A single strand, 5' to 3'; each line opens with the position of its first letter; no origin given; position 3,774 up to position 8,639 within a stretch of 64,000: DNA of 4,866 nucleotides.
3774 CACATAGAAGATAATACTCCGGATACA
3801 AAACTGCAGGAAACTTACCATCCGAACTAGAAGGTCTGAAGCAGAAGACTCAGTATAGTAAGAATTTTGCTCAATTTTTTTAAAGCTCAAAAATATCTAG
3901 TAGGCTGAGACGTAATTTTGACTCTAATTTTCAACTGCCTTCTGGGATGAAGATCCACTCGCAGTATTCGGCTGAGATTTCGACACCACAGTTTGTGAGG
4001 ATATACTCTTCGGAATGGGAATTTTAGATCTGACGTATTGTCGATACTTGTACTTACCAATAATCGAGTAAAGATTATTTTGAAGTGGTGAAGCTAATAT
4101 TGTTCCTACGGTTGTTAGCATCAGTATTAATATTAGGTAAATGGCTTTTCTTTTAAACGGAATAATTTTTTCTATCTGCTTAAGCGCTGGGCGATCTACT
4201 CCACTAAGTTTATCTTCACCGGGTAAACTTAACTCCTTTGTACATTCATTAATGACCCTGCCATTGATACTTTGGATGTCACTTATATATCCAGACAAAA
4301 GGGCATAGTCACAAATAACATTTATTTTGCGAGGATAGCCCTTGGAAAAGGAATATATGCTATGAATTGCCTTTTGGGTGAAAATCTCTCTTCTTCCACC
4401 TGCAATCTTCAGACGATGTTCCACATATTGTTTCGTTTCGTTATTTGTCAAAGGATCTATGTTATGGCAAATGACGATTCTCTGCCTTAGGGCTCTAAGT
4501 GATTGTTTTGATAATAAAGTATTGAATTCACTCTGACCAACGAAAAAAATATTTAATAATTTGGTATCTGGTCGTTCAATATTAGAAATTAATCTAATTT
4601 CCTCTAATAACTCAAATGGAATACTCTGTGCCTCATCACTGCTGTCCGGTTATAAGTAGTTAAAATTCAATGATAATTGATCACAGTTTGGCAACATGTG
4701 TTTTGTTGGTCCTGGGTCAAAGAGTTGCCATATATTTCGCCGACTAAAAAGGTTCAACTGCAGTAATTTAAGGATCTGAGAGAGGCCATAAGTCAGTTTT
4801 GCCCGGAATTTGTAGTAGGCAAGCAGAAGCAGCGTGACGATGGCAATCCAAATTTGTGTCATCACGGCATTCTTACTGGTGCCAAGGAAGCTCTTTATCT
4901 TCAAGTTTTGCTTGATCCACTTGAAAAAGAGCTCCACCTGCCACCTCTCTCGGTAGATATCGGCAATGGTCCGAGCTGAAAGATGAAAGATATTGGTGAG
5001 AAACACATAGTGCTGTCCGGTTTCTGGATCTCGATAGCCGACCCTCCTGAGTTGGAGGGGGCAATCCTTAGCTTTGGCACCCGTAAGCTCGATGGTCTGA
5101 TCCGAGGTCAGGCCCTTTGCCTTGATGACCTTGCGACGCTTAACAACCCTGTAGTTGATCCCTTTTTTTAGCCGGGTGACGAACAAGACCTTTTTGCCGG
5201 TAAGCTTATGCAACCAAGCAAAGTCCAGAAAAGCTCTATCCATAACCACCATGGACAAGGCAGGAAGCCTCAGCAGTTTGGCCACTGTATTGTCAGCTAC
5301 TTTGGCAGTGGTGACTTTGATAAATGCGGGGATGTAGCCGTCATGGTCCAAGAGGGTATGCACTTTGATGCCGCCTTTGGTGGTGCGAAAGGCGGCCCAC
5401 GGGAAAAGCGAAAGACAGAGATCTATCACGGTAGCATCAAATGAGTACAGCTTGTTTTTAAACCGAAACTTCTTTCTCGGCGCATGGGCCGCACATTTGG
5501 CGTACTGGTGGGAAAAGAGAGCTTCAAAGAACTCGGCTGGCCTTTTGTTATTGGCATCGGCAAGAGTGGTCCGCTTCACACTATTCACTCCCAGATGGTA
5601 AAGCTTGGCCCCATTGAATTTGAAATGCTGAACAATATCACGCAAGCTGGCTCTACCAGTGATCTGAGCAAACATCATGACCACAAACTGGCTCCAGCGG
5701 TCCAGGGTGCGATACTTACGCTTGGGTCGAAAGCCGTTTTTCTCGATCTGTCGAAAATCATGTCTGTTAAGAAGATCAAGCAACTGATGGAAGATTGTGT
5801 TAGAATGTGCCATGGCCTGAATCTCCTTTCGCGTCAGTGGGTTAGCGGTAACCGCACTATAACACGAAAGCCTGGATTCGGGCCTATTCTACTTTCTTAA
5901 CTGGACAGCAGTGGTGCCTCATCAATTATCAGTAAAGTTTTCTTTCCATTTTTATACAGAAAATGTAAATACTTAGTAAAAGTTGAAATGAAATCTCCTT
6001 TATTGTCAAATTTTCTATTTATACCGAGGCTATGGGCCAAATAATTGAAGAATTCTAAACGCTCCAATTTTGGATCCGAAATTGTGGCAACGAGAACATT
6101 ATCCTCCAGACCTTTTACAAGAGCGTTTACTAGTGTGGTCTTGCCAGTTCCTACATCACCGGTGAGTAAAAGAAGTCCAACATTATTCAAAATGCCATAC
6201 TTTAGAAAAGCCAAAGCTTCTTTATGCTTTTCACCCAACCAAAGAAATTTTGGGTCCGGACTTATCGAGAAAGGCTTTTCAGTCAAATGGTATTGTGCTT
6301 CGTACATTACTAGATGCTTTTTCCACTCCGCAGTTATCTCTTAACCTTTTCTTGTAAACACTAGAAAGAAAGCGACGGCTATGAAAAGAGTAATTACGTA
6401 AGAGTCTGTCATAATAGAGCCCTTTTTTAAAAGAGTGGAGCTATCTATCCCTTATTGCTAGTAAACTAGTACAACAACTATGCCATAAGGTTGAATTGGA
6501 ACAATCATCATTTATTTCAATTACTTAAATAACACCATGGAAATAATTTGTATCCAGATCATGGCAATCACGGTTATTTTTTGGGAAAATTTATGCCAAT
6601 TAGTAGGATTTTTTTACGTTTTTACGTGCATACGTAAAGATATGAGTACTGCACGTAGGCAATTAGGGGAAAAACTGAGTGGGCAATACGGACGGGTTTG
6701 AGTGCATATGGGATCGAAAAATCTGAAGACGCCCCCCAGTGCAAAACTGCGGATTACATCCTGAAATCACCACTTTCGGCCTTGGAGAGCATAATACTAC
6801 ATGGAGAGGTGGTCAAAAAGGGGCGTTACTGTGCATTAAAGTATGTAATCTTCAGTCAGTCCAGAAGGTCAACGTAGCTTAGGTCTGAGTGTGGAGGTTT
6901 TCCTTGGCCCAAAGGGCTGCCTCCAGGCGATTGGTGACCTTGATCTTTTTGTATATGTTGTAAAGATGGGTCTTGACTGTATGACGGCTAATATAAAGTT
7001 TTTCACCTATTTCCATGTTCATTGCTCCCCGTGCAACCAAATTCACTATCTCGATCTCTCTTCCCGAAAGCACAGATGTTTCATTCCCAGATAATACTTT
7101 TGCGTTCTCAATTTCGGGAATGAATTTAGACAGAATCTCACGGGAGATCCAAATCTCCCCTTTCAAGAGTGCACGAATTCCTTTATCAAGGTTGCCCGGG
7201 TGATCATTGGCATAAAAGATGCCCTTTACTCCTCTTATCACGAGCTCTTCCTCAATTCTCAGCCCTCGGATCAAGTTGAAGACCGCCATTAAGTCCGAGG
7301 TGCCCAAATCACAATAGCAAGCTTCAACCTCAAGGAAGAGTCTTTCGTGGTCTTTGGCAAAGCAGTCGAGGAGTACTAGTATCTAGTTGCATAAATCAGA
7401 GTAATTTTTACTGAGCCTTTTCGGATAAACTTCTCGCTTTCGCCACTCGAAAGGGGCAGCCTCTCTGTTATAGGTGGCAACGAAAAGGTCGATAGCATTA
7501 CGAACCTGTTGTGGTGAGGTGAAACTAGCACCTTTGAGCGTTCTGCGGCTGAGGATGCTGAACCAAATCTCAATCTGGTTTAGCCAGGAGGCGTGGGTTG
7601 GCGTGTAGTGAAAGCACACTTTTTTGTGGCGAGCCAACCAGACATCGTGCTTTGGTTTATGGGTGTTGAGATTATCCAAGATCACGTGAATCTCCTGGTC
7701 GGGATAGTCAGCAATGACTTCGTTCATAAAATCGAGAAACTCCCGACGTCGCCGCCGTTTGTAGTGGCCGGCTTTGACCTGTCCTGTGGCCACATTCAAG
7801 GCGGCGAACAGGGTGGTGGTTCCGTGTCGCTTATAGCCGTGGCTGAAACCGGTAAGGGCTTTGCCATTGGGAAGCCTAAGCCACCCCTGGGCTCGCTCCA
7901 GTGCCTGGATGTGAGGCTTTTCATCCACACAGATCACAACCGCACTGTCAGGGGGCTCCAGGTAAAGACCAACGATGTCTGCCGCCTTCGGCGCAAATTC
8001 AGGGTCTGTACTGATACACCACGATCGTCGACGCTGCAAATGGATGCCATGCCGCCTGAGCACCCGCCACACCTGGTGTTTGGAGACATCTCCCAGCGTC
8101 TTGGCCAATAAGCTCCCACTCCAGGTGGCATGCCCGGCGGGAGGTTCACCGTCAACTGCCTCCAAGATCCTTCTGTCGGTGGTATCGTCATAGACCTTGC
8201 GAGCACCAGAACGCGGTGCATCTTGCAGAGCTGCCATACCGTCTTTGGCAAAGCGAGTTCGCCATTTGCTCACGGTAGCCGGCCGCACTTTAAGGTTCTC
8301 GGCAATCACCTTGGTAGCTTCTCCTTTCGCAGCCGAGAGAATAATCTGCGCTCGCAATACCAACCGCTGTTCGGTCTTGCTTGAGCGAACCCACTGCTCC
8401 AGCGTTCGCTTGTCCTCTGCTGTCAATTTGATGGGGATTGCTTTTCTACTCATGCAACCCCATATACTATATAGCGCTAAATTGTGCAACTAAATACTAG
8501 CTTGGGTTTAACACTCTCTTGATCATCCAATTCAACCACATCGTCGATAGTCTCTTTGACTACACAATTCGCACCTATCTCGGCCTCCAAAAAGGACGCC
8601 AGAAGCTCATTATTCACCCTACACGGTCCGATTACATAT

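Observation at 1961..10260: Five co-oriented elements with lox/dif-like core sites punctuate a gene array next to a tyrosine recombinase (possible novel cassette system)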

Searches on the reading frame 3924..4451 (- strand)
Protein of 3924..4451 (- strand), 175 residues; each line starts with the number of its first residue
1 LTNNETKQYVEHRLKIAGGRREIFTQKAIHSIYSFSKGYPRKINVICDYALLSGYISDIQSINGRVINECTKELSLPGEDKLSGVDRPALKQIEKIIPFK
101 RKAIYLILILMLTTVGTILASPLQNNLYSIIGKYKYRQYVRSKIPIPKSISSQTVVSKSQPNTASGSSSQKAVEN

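Call 11: search_protein_families(library=pfam, proteins=[window:3924-4451:-], max_evalue=0.01)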
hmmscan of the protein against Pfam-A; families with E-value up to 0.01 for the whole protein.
window:3924-4451:- (175 aa): 0 families

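Call 50: search_protein_families(library=ncbifam, proteins=[window:3924-4451:-], max_evalue=0.01)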
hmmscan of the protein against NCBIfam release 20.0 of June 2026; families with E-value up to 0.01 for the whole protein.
window:3924-4451:- (175 aa): 1 family
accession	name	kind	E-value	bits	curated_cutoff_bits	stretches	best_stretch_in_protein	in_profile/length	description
TIGR03015.1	pepcterm_ATPase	hypoth_equivalog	5.8e-17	62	324.5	1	1-74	192-266/269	XrtA/PEP-CTERM system-associated ATPase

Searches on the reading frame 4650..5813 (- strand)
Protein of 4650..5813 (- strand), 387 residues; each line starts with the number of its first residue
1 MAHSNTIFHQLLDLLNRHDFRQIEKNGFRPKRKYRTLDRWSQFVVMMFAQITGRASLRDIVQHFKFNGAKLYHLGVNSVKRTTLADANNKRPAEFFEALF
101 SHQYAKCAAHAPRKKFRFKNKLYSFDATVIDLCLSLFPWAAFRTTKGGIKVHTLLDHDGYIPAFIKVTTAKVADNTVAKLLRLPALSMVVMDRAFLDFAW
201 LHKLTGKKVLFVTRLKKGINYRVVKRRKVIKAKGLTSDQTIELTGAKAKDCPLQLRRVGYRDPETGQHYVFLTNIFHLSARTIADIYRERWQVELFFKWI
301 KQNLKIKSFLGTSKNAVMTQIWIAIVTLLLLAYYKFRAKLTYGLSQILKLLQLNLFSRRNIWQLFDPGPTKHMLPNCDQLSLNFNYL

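Call 11: search_protein_families(library=pfam, proteins=[window:4650-5813:-], max_evalue=0.01)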
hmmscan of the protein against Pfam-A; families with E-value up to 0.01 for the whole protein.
window:4650-5813:- (387 aa): 3 families
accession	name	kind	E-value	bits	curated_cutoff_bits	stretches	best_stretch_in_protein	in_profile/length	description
PF01609.27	DDE_Tnp_1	-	1e-28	100.9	23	1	123-330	7-200/200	Transposase DDE domain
PF14294.11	DUF4372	-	5.7e-25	87.7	25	1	3-76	1-73/74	Domain of unknown function (DUF4372)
PF13612.12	DDE_Tnp_1_3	-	0.0004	20.8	27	1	148-225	45-121/155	Transposase DDE domain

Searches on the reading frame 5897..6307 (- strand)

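Call 11: search_protein_families(library=pfam, proteins=[window:5897-6307:-], max_evalue=0.01)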
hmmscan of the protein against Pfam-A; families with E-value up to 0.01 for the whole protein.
window:5897-6307:- (136 aa): 19 families
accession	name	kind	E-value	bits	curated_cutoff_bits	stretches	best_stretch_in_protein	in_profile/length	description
PF13401.12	AAA_22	-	5.3e-13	49.8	27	1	44-134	6-96/130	AAA domain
PF25201.1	nSTAND6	-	6.8e-07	29.9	27.7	1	40-134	15-113/148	Novel STAND NTPase 6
PF13191.12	AAA_16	-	3.3e-06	28.1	32.6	1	43-129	24-139/167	AAA ATPase domain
PF02367.23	TsaE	-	4.6e-05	23.8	26.6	1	40-69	18-47/128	Threonylcarbamoyl adenosine biosynthesis protein TsaE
PF13604.12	AAA_30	-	6.1e-05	23.3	27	1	44-135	19-101/191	AAA domain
PF13173.12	AAA_14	-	7.8e-05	23.1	27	1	45-131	4-71/129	AAA domain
PF00437.27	T2SSE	-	0.00011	21.4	24.9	1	33-79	132-179/370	Type II/IV secretion system protein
PF00004.35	AAA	-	0.00022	22.1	21.2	1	46-131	1-66/131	ATPase family associated with various cellular activities (AAA)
PF20720.3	nSTAND3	-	0.00031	20.9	27.2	1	39-78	13-53/155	Novel STAND NTPase 3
PF12775.13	AAA_7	-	0.00096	19.2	25.8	1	40-76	30-67/181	P-loop containing dynein motor region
PF13555.12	AAA_29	-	0.0015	18.7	27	1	44-64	23-43/61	P-loop containing region of AAA domain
PF09848.15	SLFN-g3_helicase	-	0.0018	18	24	1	46-135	4-92/354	Schlafen group 3, DNA/RNA helicase domain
PF05729.18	NACHT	-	0.0026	18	26.7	0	46-73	3-30/167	NACHT domain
PF03266.21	NTPase_1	-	0.0029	17.9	23.9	1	46-73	2-30/168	NTPase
PF03193.22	RsgA_GTPase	-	0.0044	17.3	30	1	27-77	92-138/174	RsgA GTPase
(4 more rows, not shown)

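Call 50: search_protein_families(library=ncbifam, proteins=[window:5897-6307:-], max_evalue=0.01)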
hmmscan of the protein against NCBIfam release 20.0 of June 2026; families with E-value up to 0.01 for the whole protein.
window:5897-6307:- (136 aa): 9 families
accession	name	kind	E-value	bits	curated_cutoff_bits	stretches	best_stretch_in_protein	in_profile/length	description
TIGR03015.1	pepcterm_ATPase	hypoth_equivalog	1.3e-34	119.8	324.5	1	1-134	1-135/269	XrtA/PEP-CTERM system-associated ATPase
NF041000.1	ATPase_ComGA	equivalog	4.9e-06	25.7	300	1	37-79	122-166/267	competence type IV pilus ATPase ComGA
TIGR00150.1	T6A_YjeE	equivalog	5.9e-05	22.9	60.1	1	40-68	19-47/135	tRNA (adenosine(37)-N6)-threonylcarbamoyltransferase complex ATPase subunit type 1 TsaE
NF053534.1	T4PilAsmATPsTfpB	equivalog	0.00032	19.2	850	1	41-90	334-384/584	type IV pilus assembly ATPase TfpB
TIGR02788.1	VirB11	equivalog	0.00044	19.4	249.95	1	27-89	129-190/308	P-type DNA transfer ATPase VirB11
TIGR01420.1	pilT_fam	subfamily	0.0015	17.9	319.1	1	39-79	118-160/343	PilT/PilU family type 4a pilus ATPase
TIGR01448.2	helicase_RecD2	equivalog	0.0027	15.9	500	1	44-70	332-358/713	SF1B family DNA helicase RecD2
NF005992.0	PRK08116.1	subfamily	0.0028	16.9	189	1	41-72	113-144/269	hypothetical protein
TIGR02533.1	type_II_gspE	equivalog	0.0069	15.1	630.25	1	30-79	230-280/486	type II secretion system ATPase GspE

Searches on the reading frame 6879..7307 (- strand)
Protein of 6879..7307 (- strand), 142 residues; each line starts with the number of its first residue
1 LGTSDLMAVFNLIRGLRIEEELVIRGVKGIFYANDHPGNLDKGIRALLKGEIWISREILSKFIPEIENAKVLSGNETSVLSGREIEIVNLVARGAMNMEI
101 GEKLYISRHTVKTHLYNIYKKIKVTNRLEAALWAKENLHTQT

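Call 11: search_protein_families(library=pfam, proteins=[window:6879-7307:-], max_evalue=0.01)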
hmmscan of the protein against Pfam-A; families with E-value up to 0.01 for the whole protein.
window:6879-7307:- (142 aa): 2 families
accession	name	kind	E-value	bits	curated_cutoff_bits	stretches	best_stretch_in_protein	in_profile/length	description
PF00196.25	GerE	-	4.8e-18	65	23.5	1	78-134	1-57/57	Bacterial regulatory proteins, luxR family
PF21155.3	VpsT-like_REC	-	2.2e-05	25.1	27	1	14-56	82-124/124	VpsT-like, receiver domain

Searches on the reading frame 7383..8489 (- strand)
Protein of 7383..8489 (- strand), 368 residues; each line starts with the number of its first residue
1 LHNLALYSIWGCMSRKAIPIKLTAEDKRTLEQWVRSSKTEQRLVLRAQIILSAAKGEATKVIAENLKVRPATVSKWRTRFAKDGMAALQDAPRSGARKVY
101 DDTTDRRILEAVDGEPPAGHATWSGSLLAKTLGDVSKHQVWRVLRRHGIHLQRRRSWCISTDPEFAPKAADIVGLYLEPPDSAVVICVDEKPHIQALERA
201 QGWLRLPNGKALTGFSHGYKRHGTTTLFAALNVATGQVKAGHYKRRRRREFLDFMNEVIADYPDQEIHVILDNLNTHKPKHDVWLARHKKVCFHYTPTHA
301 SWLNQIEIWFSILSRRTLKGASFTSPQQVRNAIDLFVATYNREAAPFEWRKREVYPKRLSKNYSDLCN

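Call 11: search_protein_families(library=pfam, proteins=[window:7383-8489:-], max_evalue=0.01)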
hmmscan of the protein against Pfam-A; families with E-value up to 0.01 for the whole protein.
window:7383-8489:- (368 aa): 6 families
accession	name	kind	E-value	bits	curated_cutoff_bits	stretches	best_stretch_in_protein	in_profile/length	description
PF13358.12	DDE_3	-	3.3e-24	85.9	28.6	1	185-328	2-144/146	DDE superfamily endonuclease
PF13565.12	HTH_32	-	5.4e-15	56.1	33.7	1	72-144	1-73/73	Homeodomain-like domain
PF13551.12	HTH_29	-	9.6e-12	45.3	28.1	1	46-97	1-53/64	Winged helix-turn helix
PF13384.12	HTH_23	-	6.8e-08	32.5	24.6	1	42-88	3-49/50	Homeodomain-like domain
PF13518.12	HTH_28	-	1.7e-06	28.5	25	1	46-95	2-51/52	Helix-turn-helix domain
PF01527.26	HTH_Tnp_1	-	0.0067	17.1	24.1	1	46-91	12-57/75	Transposase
